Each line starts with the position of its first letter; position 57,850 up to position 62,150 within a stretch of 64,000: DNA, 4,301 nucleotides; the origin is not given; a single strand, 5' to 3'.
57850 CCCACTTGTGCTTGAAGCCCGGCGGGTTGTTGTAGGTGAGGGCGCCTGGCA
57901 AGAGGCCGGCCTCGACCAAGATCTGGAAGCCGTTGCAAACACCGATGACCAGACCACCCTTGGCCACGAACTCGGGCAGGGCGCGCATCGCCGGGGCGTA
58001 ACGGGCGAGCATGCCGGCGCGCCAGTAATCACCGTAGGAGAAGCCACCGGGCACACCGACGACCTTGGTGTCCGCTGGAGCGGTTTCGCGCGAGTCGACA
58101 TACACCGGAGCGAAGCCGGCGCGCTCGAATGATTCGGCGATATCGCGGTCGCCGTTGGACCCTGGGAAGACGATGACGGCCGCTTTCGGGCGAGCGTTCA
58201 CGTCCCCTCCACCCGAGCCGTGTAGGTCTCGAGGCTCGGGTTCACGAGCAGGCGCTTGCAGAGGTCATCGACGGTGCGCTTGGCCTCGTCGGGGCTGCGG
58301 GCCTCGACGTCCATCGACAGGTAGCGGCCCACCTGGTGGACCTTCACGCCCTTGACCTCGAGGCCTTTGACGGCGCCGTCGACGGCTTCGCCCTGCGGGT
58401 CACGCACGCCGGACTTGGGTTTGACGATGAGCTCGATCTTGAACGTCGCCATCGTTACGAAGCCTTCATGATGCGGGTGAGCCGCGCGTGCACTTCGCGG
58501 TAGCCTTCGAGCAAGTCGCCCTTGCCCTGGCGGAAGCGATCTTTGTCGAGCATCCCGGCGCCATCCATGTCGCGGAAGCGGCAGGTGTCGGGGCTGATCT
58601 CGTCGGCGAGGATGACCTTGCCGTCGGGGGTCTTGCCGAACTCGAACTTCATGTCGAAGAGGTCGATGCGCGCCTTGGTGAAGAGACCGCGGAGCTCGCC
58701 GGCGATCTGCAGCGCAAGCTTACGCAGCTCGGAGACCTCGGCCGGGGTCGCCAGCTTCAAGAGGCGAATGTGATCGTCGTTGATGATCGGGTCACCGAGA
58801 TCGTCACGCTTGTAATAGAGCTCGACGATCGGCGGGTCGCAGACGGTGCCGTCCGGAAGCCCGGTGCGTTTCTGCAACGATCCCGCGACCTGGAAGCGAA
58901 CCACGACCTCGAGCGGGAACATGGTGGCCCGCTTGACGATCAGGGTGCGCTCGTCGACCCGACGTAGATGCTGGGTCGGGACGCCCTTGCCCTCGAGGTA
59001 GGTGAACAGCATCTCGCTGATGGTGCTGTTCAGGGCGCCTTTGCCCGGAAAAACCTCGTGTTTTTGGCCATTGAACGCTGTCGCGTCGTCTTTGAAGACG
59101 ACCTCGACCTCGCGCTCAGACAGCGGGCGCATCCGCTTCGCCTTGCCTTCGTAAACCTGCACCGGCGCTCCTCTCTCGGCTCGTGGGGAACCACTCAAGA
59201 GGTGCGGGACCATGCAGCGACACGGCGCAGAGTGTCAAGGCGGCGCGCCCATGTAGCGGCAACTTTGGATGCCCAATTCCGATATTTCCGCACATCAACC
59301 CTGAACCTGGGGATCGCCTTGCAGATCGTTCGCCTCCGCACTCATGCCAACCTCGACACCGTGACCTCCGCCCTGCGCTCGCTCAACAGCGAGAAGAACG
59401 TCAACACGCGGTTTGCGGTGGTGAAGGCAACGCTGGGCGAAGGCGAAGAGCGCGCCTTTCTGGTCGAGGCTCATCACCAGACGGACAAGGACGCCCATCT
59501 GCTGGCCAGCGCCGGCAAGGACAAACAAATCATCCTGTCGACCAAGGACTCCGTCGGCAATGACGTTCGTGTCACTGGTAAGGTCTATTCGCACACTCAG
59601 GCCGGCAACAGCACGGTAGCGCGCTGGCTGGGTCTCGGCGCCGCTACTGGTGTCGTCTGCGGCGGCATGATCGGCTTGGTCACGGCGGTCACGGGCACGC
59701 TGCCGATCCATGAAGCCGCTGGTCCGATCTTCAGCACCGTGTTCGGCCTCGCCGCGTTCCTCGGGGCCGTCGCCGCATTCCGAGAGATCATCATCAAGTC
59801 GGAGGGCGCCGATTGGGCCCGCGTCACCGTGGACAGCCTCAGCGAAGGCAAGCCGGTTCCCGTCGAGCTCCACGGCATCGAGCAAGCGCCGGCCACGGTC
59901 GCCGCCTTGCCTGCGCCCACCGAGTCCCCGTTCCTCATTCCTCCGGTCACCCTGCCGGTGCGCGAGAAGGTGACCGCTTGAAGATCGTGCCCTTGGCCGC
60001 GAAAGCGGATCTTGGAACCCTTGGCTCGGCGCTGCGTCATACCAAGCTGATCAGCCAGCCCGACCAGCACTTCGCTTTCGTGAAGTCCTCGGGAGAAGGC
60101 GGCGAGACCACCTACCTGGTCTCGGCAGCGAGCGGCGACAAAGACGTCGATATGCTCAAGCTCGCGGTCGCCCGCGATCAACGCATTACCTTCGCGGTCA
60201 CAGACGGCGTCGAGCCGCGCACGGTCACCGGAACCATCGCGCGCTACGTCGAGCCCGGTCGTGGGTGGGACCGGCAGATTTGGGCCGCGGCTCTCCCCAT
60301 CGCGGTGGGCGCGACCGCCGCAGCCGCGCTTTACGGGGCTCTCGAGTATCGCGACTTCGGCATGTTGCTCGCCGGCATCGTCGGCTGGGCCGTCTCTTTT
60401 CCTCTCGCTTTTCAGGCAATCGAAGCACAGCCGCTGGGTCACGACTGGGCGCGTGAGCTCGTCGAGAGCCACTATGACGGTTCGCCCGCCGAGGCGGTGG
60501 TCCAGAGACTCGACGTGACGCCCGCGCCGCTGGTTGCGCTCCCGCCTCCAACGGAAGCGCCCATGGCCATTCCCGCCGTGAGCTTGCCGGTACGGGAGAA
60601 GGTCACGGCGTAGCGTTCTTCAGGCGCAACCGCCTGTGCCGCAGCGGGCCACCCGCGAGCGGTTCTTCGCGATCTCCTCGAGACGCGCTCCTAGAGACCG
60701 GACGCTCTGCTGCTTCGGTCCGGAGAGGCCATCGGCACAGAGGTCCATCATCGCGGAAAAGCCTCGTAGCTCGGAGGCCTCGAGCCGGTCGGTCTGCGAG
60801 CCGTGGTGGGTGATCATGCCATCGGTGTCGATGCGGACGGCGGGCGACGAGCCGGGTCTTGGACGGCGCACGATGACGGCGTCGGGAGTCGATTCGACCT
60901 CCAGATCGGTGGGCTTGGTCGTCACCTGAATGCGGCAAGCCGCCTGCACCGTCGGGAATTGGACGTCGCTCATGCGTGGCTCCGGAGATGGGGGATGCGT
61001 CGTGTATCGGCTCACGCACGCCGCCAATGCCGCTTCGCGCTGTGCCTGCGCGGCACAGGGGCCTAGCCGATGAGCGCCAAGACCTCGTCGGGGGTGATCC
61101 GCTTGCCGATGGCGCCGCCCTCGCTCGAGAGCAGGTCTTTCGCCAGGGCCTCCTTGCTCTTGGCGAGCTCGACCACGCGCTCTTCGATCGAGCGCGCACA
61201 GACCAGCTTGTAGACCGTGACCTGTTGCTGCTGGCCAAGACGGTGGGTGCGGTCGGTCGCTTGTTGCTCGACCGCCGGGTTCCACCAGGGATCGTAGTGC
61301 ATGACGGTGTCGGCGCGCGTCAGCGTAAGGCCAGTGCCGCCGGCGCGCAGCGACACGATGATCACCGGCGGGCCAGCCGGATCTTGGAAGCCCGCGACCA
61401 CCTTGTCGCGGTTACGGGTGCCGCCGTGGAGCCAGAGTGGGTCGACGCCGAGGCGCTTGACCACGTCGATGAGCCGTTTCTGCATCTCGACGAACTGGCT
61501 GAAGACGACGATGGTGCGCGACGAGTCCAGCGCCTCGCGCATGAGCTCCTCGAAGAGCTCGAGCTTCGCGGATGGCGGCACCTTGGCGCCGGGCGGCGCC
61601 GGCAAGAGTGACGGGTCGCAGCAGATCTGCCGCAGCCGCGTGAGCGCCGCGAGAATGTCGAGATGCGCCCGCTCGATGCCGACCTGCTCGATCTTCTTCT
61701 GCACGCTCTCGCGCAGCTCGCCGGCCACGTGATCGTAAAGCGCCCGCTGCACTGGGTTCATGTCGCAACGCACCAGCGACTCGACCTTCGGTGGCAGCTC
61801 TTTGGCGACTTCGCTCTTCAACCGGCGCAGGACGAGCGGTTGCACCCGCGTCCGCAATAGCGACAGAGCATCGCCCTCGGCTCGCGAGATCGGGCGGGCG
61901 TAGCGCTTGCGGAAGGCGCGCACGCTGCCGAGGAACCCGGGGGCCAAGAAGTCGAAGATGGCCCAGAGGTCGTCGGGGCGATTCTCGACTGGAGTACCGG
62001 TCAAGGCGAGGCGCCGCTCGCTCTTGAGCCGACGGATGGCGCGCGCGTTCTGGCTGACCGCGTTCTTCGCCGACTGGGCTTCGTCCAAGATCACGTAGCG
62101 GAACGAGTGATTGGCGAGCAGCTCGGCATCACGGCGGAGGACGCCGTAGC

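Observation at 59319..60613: Tandem paralogous two-TM membrane proteins sharing an identical C-terminal tail (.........) encoded with different codons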

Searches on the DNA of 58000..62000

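Call 18: search_rna_families(source=window, start=58000, end=62000, threshold=evalue, max_evalue=1)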
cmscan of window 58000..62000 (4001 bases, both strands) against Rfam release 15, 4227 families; matches with E-value up to 1: 1.
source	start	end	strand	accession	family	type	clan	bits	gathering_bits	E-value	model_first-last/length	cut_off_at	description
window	59759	59831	-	RF01276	sR53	Gene; snRNA; snoRNA; CD-box;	-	21.1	49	0.095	1-60/60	no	Small nucleolar RNA sR53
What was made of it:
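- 59163..59318 (.): Divergent intergenic region between purC and gene A, strongly conserved at the DNA level. It contains GCAAC (59259-59263), a 16-nt spacer and CGATAT (59280-59285), which resembles an ECF-sigma promoter on the + strand, and the ribosome-binding-like GGGGA (59309-59313). Rfam finds nothing meaningful (call 18).
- Tried and rejected: Nothing meaningful in Rfam (call 18).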
